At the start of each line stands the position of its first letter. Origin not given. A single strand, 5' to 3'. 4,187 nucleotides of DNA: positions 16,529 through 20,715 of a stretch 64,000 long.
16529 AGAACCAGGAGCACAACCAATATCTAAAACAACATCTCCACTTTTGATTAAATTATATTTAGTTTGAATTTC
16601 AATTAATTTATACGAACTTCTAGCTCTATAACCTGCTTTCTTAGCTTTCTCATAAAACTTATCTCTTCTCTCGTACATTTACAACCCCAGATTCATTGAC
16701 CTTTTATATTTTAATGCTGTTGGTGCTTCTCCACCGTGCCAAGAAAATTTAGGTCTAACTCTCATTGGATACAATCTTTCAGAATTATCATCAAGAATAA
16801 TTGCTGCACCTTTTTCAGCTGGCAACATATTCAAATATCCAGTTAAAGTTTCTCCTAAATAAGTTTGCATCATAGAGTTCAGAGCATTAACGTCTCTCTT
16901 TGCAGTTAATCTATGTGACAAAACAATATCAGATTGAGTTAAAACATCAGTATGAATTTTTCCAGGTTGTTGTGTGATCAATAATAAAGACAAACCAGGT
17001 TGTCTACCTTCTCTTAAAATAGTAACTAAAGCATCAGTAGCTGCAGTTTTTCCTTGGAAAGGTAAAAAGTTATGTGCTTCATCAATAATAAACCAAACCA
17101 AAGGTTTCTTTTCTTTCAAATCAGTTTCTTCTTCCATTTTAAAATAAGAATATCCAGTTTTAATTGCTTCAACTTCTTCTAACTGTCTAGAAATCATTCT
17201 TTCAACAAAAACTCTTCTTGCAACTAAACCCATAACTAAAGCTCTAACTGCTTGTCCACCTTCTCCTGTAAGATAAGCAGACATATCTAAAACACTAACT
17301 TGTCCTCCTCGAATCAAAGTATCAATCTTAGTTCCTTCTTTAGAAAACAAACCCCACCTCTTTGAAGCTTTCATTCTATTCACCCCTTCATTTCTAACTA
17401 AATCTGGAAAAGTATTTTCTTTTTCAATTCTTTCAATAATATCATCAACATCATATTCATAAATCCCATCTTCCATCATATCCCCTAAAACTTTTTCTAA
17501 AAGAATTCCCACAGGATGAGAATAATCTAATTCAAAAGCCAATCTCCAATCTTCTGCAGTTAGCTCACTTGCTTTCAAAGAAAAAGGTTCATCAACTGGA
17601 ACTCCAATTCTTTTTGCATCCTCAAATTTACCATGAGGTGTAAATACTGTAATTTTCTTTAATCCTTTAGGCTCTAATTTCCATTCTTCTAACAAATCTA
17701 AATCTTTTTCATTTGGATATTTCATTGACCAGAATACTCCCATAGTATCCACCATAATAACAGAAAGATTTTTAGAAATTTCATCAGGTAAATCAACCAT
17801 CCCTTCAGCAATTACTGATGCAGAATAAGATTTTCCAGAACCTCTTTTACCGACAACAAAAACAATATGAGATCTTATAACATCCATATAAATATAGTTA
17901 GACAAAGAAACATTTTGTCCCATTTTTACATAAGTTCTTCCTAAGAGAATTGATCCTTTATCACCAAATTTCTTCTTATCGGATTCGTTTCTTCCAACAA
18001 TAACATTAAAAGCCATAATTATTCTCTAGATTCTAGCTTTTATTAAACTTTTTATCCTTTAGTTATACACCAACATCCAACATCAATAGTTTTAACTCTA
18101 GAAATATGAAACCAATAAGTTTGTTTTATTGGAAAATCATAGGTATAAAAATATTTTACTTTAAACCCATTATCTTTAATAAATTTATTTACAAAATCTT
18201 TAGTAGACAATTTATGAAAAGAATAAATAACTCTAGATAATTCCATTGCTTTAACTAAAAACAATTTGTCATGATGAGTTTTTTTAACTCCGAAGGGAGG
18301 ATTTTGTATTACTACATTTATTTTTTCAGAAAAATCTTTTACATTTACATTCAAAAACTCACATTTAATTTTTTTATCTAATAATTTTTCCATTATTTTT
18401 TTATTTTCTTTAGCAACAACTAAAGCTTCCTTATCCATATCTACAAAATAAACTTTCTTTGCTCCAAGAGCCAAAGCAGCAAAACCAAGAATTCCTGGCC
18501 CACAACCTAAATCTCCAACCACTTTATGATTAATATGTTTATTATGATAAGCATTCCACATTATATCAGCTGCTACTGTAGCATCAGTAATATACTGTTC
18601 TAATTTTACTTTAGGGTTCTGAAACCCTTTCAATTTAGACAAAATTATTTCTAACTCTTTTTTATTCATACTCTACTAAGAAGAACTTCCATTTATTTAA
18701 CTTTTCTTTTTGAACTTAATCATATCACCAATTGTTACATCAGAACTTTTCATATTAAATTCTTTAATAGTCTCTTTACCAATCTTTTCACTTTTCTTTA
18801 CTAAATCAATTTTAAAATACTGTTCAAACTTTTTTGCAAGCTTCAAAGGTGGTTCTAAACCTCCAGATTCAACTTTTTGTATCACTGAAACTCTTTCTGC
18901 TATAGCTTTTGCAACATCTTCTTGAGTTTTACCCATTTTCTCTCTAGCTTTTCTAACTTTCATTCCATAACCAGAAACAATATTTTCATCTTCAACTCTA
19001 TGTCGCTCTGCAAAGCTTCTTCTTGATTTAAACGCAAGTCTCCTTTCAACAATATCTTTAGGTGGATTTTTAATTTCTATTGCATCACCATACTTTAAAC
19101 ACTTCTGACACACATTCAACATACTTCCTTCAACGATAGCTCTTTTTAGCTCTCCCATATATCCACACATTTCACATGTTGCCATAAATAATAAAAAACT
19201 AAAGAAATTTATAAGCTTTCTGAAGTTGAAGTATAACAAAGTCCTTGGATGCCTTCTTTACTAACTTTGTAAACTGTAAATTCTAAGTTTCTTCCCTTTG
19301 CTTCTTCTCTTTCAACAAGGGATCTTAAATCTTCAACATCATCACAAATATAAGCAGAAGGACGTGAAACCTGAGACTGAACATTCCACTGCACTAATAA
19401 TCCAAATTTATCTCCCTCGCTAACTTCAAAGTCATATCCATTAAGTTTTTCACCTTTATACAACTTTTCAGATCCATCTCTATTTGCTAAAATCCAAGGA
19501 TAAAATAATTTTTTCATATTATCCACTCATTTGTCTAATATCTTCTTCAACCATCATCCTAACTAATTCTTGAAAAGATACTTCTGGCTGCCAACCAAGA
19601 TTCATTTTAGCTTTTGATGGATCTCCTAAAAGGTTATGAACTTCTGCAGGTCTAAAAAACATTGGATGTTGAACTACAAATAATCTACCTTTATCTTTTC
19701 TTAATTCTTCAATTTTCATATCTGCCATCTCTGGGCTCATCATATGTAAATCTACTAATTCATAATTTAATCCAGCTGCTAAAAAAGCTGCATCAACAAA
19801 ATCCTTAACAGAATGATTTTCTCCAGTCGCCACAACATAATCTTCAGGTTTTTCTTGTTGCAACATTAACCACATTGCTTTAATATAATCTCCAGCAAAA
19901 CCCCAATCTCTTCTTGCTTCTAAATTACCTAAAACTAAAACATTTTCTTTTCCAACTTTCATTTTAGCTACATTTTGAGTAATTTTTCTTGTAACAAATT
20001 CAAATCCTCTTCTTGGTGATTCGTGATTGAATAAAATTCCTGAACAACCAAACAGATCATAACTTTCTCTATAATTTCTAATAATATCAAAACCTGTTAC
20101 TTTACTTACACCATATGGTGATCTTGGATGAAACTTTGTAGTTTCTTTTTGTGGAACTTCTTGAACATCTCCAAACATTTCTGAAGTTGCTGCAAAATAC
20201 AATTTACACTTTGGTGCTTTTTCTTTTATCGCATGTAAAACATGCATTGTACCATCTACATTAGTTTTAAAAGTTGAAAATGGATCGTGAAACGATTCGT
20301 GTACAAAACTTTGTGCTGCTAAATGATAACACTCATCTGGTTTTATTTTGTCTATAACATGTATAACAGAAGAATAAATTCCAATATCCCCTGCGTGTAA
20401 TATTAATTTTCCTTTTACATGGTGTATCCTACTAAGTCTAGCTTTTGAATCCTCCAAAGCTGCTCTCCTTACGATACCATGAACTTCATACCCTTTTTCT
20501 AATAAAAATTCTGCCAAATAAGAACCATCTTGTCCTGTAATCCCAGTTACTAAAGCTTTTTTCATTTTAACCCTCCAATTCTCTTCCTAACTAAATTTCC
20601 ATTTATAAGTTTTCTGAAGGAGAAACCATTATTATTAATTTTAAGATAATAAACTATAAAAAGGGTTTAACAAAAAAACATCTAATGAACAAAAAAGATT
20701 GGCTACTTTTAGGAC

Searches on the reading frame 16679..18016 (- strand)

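Call 9: search_protein_families(library=pfam, proteins=[window:16679-18016:-], max_evalue=0.0001)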
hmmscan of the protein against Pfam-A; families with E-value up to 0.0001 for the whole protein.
window:16679-18016:- (445 aa): 1 family
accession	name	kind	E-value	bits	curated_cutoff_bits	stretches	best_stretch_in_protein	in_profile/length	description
PF01935.23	DUF87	-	5.5e-09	36.9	23.2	1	40-248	14-204/220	Helicase HerA, central domain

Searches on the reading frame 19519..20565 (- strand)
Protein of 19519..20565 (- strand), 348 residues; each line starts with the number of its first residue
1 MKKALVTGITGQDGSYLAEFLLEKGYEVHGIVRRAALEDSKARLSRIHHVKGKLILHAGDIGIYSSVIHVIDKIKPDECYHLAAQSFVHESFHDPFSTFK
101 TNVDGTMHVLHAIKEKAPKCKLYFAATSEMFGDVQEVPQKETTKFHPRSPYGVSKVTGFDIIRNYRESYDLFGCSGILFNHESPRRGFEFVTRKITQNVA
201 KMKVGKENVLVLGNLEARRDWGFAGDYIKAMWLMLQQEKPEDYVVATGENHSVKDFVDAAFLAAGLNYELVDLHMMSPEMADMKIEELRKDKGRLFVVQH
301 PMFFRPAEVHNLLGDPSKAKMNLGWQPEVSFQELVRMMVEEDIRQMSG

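Call 9: search_protein_families(library=pfam, proteins=[window:19519-20565:-], max_evalue=0.0001)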
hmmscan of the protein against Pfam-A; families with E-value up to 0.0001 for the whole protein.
window:19519-20565:- (348 aa): 4 families
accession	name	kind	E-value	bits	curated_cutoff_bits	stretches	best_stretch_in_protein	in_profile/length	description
PF16363.11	GDP_Man_Dehyd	-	5.3e-128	427.6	27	1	5-338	1-332/332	GDP-mannose 4,6 dehydratase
PF01370.27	Epimerase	-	7.8e-68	228.9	20.9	1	4-246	1-240/240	NAD dependent epimerase/dehydratase family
PF04321.23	RmlD_sub_bind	-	6.1e-10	39.1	27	1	3-178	2-152/287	RmlD substrate binding domain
PF02719.21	Polysacc_synt_2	-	9e-07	28.8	20.2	1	5-115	2-117/293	Polysaccharide biosynthesis protein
